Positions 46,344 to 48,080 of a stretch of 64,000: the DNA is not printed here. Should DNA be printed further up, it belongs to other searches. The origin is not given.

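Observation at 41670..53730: recC and recB are separated by a two-gene insert (CxxC hypothetical + B12-binding radical SAM) where E. coli carries ptrA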

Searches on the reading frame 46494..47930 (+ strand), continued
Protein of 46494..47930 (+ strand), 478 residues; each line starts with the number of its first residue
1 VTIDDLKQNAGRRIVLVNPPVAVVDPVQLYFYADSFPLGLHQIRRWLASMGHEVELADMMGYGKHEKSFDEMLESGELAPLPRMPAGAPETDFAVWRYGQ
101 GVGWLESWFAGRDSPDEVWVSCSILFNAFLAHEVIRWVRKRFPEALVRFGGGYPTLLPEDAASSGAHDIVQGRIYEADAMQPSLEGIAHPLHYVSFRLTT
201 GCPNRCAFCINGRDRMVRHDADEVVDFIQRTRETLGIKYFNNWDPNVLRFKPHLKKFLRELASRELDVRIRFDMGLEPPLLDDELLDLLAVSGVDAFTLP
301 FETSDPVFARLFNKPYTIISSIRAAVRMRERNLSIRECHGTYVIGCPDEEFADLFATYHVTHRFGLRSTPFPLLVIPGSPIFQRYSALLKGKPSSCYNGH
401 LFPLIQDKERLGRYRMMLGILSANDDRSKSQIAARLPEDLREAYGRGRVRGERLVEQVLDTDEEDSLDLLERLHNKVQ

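Call 45: search_protein_families(library=ncbifam, proteins=[L001:1733-4609:-, L001:78-1736:-, L001:7147-8103:-, L001:8142-8675:-, L002:11469-13481:+, L002:13478-15913:+, L002:15910-17364:+, L007:13915-16365:+, L007:11377-12654:+, L023:6040-9036:-], max_evalue=0.001)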
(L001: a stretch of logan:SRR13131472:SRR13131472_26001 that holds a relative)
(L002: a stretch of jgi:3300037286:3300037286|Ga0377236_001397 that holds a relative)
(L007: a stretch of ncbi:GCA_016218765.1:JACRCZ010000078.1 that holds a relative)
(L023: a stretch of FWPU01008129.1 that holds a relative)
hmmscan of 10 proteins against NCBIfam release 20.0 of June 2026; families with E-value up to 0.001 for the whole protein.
L001:1733-4609:- (958 aa): 72 families (the best 25 are shown)
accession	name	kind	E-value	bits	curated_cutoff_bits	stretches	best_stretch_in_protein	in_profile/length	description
TIGR04545.1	rSAM_ahbD_hemeb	equivalog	1.5e-42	146.2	500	3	9-206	5-201/339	heme b synthase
TIGR02668.1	moaA_archaeal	equivalog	8.9e-38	130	325.25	2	3-184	9-189/303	GTP 3',8-cyclase MoaA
NF001199.0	PRK00164.2-1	equivalog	1e-36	126.6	231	2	3-171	11-178/308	GTP 3',8-cyclase MoaA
TIGR04055.1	rSAM_NirJ2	equivalog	1.6e-33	116.6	500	2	10-264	6-273/326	putative heme d1 biosynthesis radical SAM protein NirJ2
TIGR02666.1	moaA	equivalog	2.4e-33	115.5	284.05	2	3-186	9-197/336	GTP 3',8-cyclase MoaA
TIGR03962.1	mycofact_rSAM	equivalog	4.9e-32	111.4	265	2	9-194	17-198/339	mycofactocin radical SAM maturase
TIGR04251.1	SCM_rSAM_ScmF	equivalog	1.8e-30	106.5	400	2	6-177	6-178/353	SynChlorMet cassette radical SAM/SPASM protein ScmF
TIGR04303.1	GeoRSP_rSAM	equivalog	2.1e-30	106.4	400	2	9-260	10-271/325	GeoRSP system radical SAM/SPASM protein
TIGR04051.1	rSAM_NirJ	equivalog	1.7e-29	103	515.45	2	7-221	5-217/354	heme d1 biosynthesis radical SAM protein NirJ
TIGR04053.2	TIGR04053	equivalog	1.4e-28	100.2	395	3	9-186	13-191/366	TIGR04053 family radical SAM/SPASM domain-containing protein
TIGR04546.1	rSAM_ahbC_deAc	equivalog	1.1e-27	96.9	650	2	8-202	43-234/390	12,18-didecarboxysiroheme deacetylase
TIGR03977.1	rSAM_pair_HxsC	equivalog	5.7e-26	91.1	267.9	2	318-445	35-168/292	His-Xaa-Ser system radical SAM maturase HxsC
TIGR04347.1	pseudo_SAM_Halo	equivalog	1.9e-25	90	525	2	8-222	42-254/390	TIGR04347 family pseudo-SAM/SPASM protein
TIGR03913.1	rad_SAM_trio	equivalog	9.1e-25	87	591.75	2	8-211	23-222/477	GDL motif peptide-associated radical SAM/SPASM maturase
TIGR02109.1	PQQ_syn_pqqE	equivalog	4e-24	85.2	381.35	1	6-263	9-279/358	pyrroloquinoline quinone biosynthesis protein PqqE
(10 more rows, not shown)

L001:78-1736:- (552 aa): 12 families
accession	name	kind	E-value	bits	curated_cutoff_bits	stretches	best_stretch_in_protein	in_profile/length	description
TIGR03975.1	rSAM_ocin_1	subfamily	1.5e-21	76.5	281.85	1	110-490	78-464/606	RiPP maturation radical SAM C-methyltransferase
TIGR04479.1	bcpD_PhpK_rSAM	subfamily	5.8e-15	54.6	600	1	170-454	121-406/504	PhpK family radical SAM P-methyltransferase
NF050148.1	rSAM_ApyD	equivalog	1.1e-14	53.8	750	1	176-453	90-362/645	RiPP biosynthesis radical SAM protein ApyD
TIGR03471.1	HpnJ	equivalog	3.2e-11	42.8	577.6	1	302-457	209-365/472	hopanoid biosynthesis associated radical SAM protein HpnJ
TIGR04072.2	rSAM_ladder_B12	equivalog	3.7e-10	39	360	1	268-461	157-353/443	lipid biosynthesis B12-binding/radical SAM protein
TIGR04385.1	B12_rSAM_cofa1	equivalog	3.7e-08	33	450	1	283-456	190-363/438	B12 lower ligand biosynthesis radical SAM protein BzaD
TIGR04367.1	HpnR_B12_rSAM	equivalog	5.2e-08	31.9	650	1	289-469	186-364/490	hopanoid C-3 methylase HpnR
NF038361.1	rSAM_Sden_1168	equivalog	2.8e-07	29.5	575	1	158-454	139-448/560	Sden_1168 family B12-binding radical SAM P-methyltransferase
NF033070.1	rSAM_AprD4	equivalog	2.3e-05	23.5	500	1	351-457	260-366/456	AprD4 family radical SAM diol-dehydratase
TIGR04014.1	B12_SAM_MJ_0865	equivalog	3.9e-05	22.6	360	1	394-454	272-333/434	methyl-coenzyme M reductase glutamine C-methyltransferase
TIGR02026.1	BchE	equivalog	8.5e-05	21.6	481.35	1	302-455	206-363/497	magnesium-protoporphyrin IX monomethyl ester anaerobic oxidative cyclase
NF040542.1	rSAM_RCCLKC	equivalog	0.0003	20.1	450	1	265-454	158-347/423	arsinothricin biosynthesis radical SAM protein ArsL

L001:7147-8103:- (318 aa): 0 families

L001:8142-8675:- (177 aa): 0 families

L002:11469-13481:+ (670 aa): 11 families
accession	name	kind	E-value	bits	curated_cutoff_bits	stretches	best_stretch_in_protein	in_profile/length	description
NF001199.0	PRK00164.2-1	equivalog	2.6e-07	30.1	231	1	45-128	16-102/308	GTP 3',8-cyclase MoaA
TIGR04051.1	rSAM_NirJ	equivalog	3.6e-07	29.5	515.45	1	43-128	4-91/354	heme d1 biosynthesis radical SAM protein NirJ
NF045646.2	rSAM_Se_TrsS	equivalog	3.8e-07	29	490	1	42-134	87-182/441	radical SAM (seleno)protein TrsS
TIGR02668.1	moaA_archaeal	equivalog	5.4e-07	28.9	325.25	1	44-128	13-100/303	GTP 3',8-cyclase MoaA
TIGR02666.1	moaA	equivalog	1e-06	28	284.05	1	47-132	16-110/336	GTP 3',8-cyclase MoaA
NF038283.1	viperin_w_prok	equivalog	1.1e-05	24.8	180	1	46-129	7-99/281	viperin family antiviral radical SAM protein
TIGR04317.1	W_rSAM_matur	equivalog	2.6e-05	23.5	380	1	42-130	5-96/349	tungsten cofactor oxidoreductase radical SAM maturase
NF033640.1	N_Twi_rSAM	subfamily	0.00013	21.2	170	1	69-131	156-222/398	twitch domain-containing radical SAM protein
TIGR04403.1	rSAM_skfB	equivalog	0.00017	20.5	300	1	40-123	103-187/402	sporulation killing factor system radical SAM maturase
TIGR03962.1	mycofact_rSAM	equivalog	0.00044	19.5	265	1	42-128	13-100/339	mycofactocin radical SAM maturase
TIGR03963.1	rSAM_QueE_Clost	equivalog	0.00074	19.3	260.1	0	48-124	26-104/219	putative 7-carboxy-7-deazaguanine synthase QueE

L002:13478-15913:+ (811 aa): 15 families
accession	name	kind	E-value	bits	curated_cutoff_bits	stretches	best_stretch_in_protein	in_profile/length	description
TIGR02109.1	PQQ_syn_pqqE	equivalog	7.3e-13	48.2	381.35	1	433-511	12-92/358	pyrroloquinoline quinone biosynthesis protein PqqE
TIGR04053.2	TIGR04053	equivalog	2.8e-12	46.6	395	1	551-643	99-189/366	TIGR04053 family radical SAM/SPASM domain-containing protein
TIGR03913.1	rad_SAM_trio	equivalog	1.3e-11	43.6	591.75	0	39-109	57-126/477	GDL motif peptide-associated radical SAM/SPASM maturase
TIGR04466.1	rSAM_BlsE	equivalog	2e-10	40.7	400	0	553-626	90-162/327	cytosylglucuronate decarboxylase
TIGR02668.1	moaA_archaeal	equivalog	3.7e-10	39.3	325.25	1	31-164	41-175/303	GTP 3',8-cyclase MoaA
TIGR04251.1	SCM_rSAM_ScmF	equivalog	9.2e-10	38.4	400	1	36-175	43-181/353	SynChlorMet cassette radical SAM/SPASM protein ScmF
TIGR04545.1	rSAM_ahbD_hemeb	equivalog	3e-09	36.8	500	1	554-642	91-177/339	heme b synthase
TIGR04051.1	rSAM_NirJ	equivalog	4.1e-09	35.9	515.45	1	553-628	92-165/354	heme d1 biosynthesis radical SAM protein NirJ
TIGR04133.1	rSAM_w_lipo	hypoth_equivalog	1.1e-08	34.4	425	1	49-156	76-183/350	TIGR04133 family radical SAM/SPASM protein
NF001199.0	PRK00164.2-1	equivalog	1.4e-06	27.7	231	0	31-140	43-151/308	GTP 3',8-cyclase MoaA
TIGR04055.1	rSAM_NirJ2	equivalog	4.4e-06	26.5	500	0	556-642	92-176/326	putative heme d1 biosynthesis radical SAM protein NirJ2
TIGR04103.1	rSAM_nif11_3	equivalog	1.3e-05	24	725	0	430-511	7-89/412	nif11-class peptide radical SAM maturase 3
TIGR04303.1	GeoRSP_rSAM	equivalog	1.6e-05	24.6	400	0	436-510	13-86/325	GeoRSP system radical SAM/SPASM protein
TIGR03977.1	rSAM_pair_HxsC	equivalog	4.7e-05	22.4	267.9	0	568-631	133-195/292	His-Xaa-Ser system radical SAM maturase HxsC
NF038332.1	rSAM_rare_HxsC4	exception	0.00019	20.7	500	0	555-628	108-183/335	radical SAM protein HxsC4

L002:15910-17364:+ (484 aa): 15 families
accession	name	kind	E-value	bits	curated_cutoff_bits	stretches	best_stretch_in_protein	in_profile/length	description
TIGR03975.1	rSAM_ocin_1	subfamily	8.6e-30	103.8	281.85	1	77-353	104-386/606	RiPP maturation radical SAM C-methyltransferase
NF050148.1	rSAM_ApyD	equivalog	6.6e-23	81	750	1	93-410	65-381/645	RiPP biosynthesis radical SAM protein ApyD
TIGR04479.1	bcpD_PhpK_rSAM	subfamily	1.8e-18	66.2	600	1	120-377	128-390/504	PhpK family radical SAM P-methyltransferase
TIGR02026.1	BchE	equivalog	1.1e-17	64.1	481.35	1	93-391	54-360/497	magnesium-protoporphyrin IX monomethyl ester anaerobic oxidative cyclase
TIGR04385.1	B12_rSAM_cofa1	equivalog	2.8e-12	46.6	450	1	101-371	60-338/438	B12 lower ligand biosynthesis radical SAM protein BzaD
TIGR04014.1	B12_SAM_MJ_0865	equivalog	4e-11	42.4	360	1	100-247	36-177/434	methyl-coenzyme M reductase glutamine C-methyltransferase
TIGR04072.2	rSAM_ladder_B12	equivalog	1e-10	40.9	360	1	133-376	99-328/443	lipid biosynthesis B12-binding/radical SAM protein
TIGR04367.1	HpnR_B12_rSAM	equivalog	1.4e-10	40.3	650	1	98-419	56-372/490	hopanoid C-3 methylase HpnR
TIGR03471.1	HpnJ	equivalog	4e-09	35.9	577.6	1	231-395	199-364/472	hopanoid biosynthesis associated radical SAM protein HpnJ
NF033070.1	rSAM_AprD4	equivalog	3.7e-07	29.4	500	1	231-395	198-365/456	AprD4 family radical SAM diol-dehydratase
NF038361.1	rSAM_Sden_1168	equivalog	2.9e-06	26.1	575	1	115-393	156-448/560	Sden_1168 family B12-binding radical SAM P-methyltransferase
NF045585.1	rSAM_slr0320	equivalog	8.1e-06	24.6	775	1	231-368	237-378/511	photosystem II high light acclimation radical SAM protein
TIGR04013.1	B12_SAM_MJ_1487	hypoth_equivalog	1.2e-05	24.3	251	1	104-248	45-169/382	TIGR04013 family B12-binding domain/radical SAM domain-containing protein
TIGR04190.1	B12_SAM_Ta0216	equivalog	2.2e-05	23.2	500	1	100-213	77-189/554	TIGR04190 family B12-binding domain/radical SAM domain protein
NF040542.1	rSAM_RCCLKC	equivalog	2.5e-05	23.6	450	1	231-399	182-352/423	arsinothricin biosynthesis radical SAM protein ArsL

L007:13915-16365:+ (816 aa): 20 families
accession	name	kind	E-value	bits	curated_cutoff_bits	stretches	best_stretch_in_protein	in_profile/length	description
NF038332.1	rSAM_rare_HxsC4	exception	2.9e-17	62.9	500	1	572-690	66-187/335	radical SAM protein HxsC4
TIGR04053.2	TIGR04053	equivalog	2.6e-15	56.5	395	1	567-691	57-180/366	TIGR04053 family radical SAM/SPASM domain-containing protein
TIGR04545.1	rSAM_ahbD_hemeb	equivalog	4e-14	52.8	500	1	568-689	48-170/339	heme b synthase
TIGR03977.1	rSAM_pair_HxsC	equivalog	2.5e-10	39.7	267.9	1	613-786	117-289/292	His-Xaa-Ser system radical SAM maturase HxsC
TIGR04055.1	rSAM_NirJ2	equivalog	2.9e-10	40.2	500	1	573-671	52-148/326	putative heme d1 biosynthesis radical SAM protein NirJ2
TIGR02109.1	PQQ_syn_pqqE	equivalog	8.9e-10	38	381.35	1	569-691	56-179/358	pyrroloquinoline quinone biosynthesis protein PqqE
TIGR04303.1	GeoRSP_rSAM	equivalog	1.7e-09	37.7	400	1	570-683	52-163/325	GeoRSP system radical SAM/SPASM protein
TIGR04051.1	rSAM_NirJ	equivalog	8.3e-09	34.9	515.45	1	566-690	48-169/354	heme d1 biosynthesis radical SAM protein NirJ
TIGR04546.1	rSAM_ahbC_deAc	equivalog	1.4e-08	34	650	1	567-667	86-183/390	12,18-didecarboxysiroheme deacetylase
TIGR02666.1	moaA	equivalog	6.5e-08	31.9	284.05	1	567-693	60-189/336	GTP 3',8-cyclase MoaA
TIGR04347.1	pseudo_SAM_Halo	equivalog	3.9e-07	29.7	525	1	567-660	85-175/390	TIGR04347 family pseudo-SAM/SPASM protein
TIGR04466.1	rSAM_BlsE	equivalog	6.1e-07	29.2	400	1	567-685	48-163/327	cytosylglucuronate decarboxylase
TIGR02668.1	moaA_archaeal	equivalog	7.3e-07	28.5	325.25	1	567-687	57-177/303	GTP 3',8-cyclase MoaA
NF045574.1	sacti_mat_StsB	exception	1e-06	27.9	625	1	572-685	147-257/466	StsB family radical SAM/SPASM domain sactipeptide maturase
TIGR04251.1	SCM_rSAM_ScmF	equivalog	2.3e-06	27.2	400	1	570-666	57-151/353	SynChlorMet cassette radical SAM/SPASM protein ScmF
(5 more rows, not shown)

L007:11377-12654:+ (425 aa): 0 families

L023:6040-9036:- (998 aa): 70 families (the best 25 are shown)
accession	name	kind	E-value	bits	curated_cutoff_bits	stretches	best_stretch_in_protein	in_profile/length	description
TIGR04545.1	rSAM_ahbD_hemeb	equivalog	1.3e-48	166.2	500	2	10-189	4-183/339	heme b synthase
TIGR04055.1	rSAM_NirJ2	equivalog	1.3e-39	136.6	500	2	12-266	6-274/326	putative heme d1 biosynthesis radical SAM protein NirJ2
TIGR04053.2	TIGR04053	equivalog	2.2e-39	135.8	395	3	9-159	11-164/366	TIGR04053 family radical SAM/SPASM domain-containing protein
TIGR04347.1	pseudo_SAM_Halo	equivalog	2e-35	122.8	525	2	9-209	41-238/390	TIGR04347 family pseudo-SAM/SPASM protein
TIGR03962.1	mycofact_rSAM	equivalog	2.8e-35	122.1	265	2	8-187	14-189/339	mycofactocin radical SAM maturase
TIGR04051.1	rSAM_NirJ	equivalog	8.6e-34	117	515.45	2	8-211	4-205/354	heme d1 biosynthesis radical SAM protein NirJ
TIGR02668.1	moaA_archaeal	equivalog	1.4e-33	116.2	325.25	2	5-183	9-186/303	GTP 3',8-cyclase MoaA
TIGR02666.1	moaA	equivalog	7.2e-33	114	284.05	2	7-204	11-214/336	GTP 3',8-cyclase MoaA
TIGR04251.1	SCM_rSAM_ScmF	equivalog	3.8e-32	112.1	400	2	6-197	4-198/353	SynChlorMet cassette radical SAM/SPASM protein ScmF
TIGR04303.1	GeoRSP_rSAM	equivalog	7.3e-32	111.2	400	2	10-203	9-198/325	GeoRSP system radical SAM/SPASM protein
TIGR04546.1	rSAM_ahbC_deAc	equivalog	1.2e-31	109.9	650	2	9-209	42-239/390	12,18-didecarboxysiroheme deacetylase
NF045574.1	sacti_mat_StsB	exception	1.3e-31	110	625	2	5-187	95-273/466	StsB family radical SAM/SPASM domain sactipeptide maturase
TIGR02109.1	PQQ_syn_pqqE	equivalog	4.7e-31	108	381.35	2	8-187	9-186/358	pyrroloquinoline quinone biosynthesis protein PqqE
TIGR03913.1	rad_SAM_trio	equivalog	5e-31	107.6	591.75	2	8-153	21-164/477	GDL motif peptide-associated radical SAM/SPASM maturase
NF001199.0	PRK00164.2-1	equivalog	2.3e-30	105.8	231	2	5-169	11-174/308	GTP 3',8-cyclase MoaA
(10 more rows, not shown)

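Call 63: search_solved_structures(query=A3, max_evalue=0.01, show_alignments=1)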
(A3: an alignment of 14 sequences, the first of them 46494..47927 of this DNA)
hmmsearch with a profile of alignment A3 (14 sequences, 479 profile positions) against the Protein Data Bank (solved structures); distinct sequences matched with E-value up to 0.01: 5.
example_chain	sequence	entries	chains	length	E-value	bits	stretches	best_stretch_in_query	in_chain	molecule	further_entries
2qgq_A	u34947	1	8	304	2.8e-05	26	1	191-355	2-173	Protein TM_1862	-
4jc0_A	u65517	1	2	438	3.6e-05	25.6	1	190-355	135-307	Ribosomal protein S12 methylthiotransferase RimO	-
6fd2_B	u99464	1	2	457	7.1e-05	24.6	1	201-378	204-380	Putative apramycin biosynthetic oxidoreductase 4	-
6wte_A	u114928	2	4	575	0.0016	20.1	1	201-354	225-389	B12-binding domain-containing protein | Tryptophan-C2-methyltransferase containing B12-binding domain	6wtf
9ccb_A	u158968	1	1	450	0.007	18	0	201-354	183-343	Radical SAM core domain-containing protein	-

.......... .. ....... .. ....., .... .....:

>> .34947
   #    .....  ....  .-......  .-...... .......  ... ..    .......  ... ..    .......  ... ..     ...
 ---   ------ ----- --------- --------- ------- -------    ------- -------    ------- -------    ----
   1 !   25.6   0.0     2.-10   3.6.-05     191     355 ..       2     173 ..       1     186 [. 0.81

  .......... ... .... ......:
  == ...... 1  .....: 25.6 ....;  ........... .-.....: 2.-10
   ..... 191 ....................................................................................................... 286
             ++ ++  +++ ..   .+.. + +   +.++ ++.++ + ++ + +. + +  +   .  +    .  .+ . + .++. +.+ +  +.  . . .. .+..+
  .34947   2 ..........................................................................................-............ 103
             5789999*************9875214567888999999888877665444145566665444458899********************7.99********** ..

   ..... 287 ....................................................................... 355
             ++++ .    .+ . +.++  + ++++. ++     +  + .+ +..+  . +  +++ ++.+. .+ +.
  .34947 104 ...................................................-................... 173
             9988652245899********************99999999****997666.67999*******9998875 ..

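Call 72: search_protein_families(library=padloc, proteins=[window:46494-47927:+], max_evalue=0.01)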
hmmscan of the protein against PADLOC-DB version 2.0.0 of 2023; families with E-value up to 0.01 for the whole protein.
window:46494-47927:+ (478 aa): 0 families

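Call 76: predict_structure(alignment_id=A3)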
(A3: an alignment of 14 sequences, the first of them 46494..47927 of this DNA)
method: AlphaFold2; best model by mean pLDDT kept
length: 478 residues; sequences in the alignment: 14
mean_pLDDT: 91.8   pTM: 0.91
mean pLDDT of the five models: 91.8, 89.7, 89.2, 88.7, 88.7
residues with pLDDT >= 90: 361; 70-90: 110; 50-70: 7; < 50: 0
segments of 3 or more residues with pLDDT < 50: none
pLDDT, mean of each block of 10 residues (from residue 1): 79 95 92 81 94 94 89 94 94 95 95 95 92 98 97 92 95 88 77 88 80 81 96 92 84 95 94 91 94 93 96 94 95 90 94 97 94 89 91 91 96 93 85 92 97 98 97 94
secondary structure, 60 per line:
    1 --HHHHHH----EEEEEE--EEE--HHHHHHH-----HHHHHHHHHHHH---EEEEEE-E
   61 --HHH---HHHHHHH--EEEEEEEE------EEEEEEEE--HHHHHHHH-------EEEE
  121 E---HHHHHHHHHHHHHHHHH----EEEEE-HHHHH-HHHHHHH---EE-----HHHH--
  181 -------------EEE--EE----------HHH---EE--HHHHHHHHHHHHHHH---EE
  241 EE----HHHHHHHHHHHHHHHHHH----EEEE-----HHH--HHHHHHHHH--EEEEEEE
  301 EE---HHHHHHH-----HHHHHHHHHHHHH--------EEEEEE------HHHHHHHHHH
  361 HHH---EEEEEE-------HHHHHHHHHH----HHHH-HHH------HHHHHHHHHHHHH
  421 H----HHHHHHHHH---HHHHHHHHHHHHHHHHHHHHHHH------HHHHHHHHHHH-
elements in order: H3-8 E13-18 E21-23 H26-32 H38-49 E53-58 H69-75 E78-85 E92-99 H102-109 E117-121 H125-141 E146-150 H152-156 H158-164 H175-178 E194-196 H221-235 E239-242 H247-264 E269-272 H283-291 E294-302 H306-312 H318-330 E339-344 H351-363 E367-372 H380-389 H394-397 H408-421 H426-434 H438-460 H467-477

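Call 78: fold_search(model_id=the predicted structure, library=pdb)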
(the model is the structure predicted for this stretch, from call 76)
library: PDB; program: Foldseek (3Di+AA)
matches with E <= 10: 1539; with E <= 0.001: 68
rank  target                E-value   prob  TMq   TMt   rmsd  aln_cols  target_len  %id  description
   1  6fd2_B                2.2e-14  1.00  0.58  0.61   7.5       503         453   15  Radical SAM 1,2-diol dehydratase AprD4 in complex with its substrate paromamine (released 2018-01-17)
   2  6wte_B                4.9e-14  1.00  0.56  0.52   9.1       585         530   16  Structure of radical S-adenosylmethionine methyltransferase, TsrM, from Kitasatospora setae with cobalamin and [4Fe-4S (released 2020-12-23)
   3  6wte_A                5.5e-14  1.00  0.55  0.47  13.7       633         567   15  Structure of radical S-adenosylmethionine methyltransferase, TsrM, from Kitasatospora setae with cobalamin and [4Fe-4S (released 2020-12-23)
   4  6wtf_A                6.1e-14  1.00  0.57  0.51   5.8       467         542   18  Structure of radical S-adenosylmethionine methyltransferase, TsrM, from Kitasatospora setae with tryptophan substrate  (released 2020-12-23)
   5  6wtf_B                6.1e-14  1.00  0.54  0.48   7.1       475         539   18  Structure of radical S-adenosylmethionine methyltransferase, TsrM, from Kitasatospora setae with tryptophan substrate  (released 2020-12-23)
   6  6fd2_A                1.5e-13  1.00  0.59  0.62   7.9       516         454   15  Radical SAM 1,2-diol dehydratase AprD4 in complex with its substrate paromamine (released 2018-01-17)
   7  9ccb                  1.2e-12  1.00  0.55  0.62  11.0       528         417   16  X-ray crystal structure of methyl-coenzyme M reductase glutamine methylase (MgmA) from Methanothermobacter marburgensis  (released 2025-01-01)
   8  9a6d_A                7.3e-12  1.00  0.53  0.55   6.7       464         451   15  Integrative model of MTAB-YVFG by crosslinking MS and deep learning (released 2024-09-18)
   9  7mjz                  1.3e-11  1.00  0.51  0.54   7.6       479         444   15  The structure of MiaB with pentasulfide bridge (released 2021-09-15)
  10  9n1b                  2.5e-11  1.00  0.51  0.41  11.9       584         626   13  Crystal structure of CysS from Corallococcus sp. CA054B with 5'-deoxyadenosine, methionine, and pantetheinylated 3-metho (released 2026-01-28)
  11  9n1d                  3.4e-11  1.00  0.55  0.44  11.2       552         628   13  Crystal structure of CysS from Corallococcus sp. CA054B with 5'-deoxyadenosine and methionine bound (released 2026-01-28)
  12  7mjw_A                6.7e-11  1.00  0.52  0.56   7.0       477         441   15  Methylated MiaB in the complex with 5'-deoxyadenosine, methionine and RNA (released 2021-09-15)
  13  7mjy_A                7.1e-11  1.00  0.52  0.55   6.9       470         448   15  MiaB in the complex with s-adenosyl-L-homocysteine and RNA (released 2021-09-15)
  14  5ul3                  2.2e-10  1.00  0.57  0.40  11.0       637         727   12  Structure of Cobalamin-dependent S-adenosylmethionine radical enzyme OxsB with aqua-cobalamin bound (released 2017-04-19)
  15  5ul4                  2.3e-10  1.00  0.57  0.39  11.0       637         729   13  Structure of Cobalamin-dependent S-adenosylmethionine radical enzyme OxsB with aqua-cobalamin and S-adenosylmethionine b (released 2017-04-19)
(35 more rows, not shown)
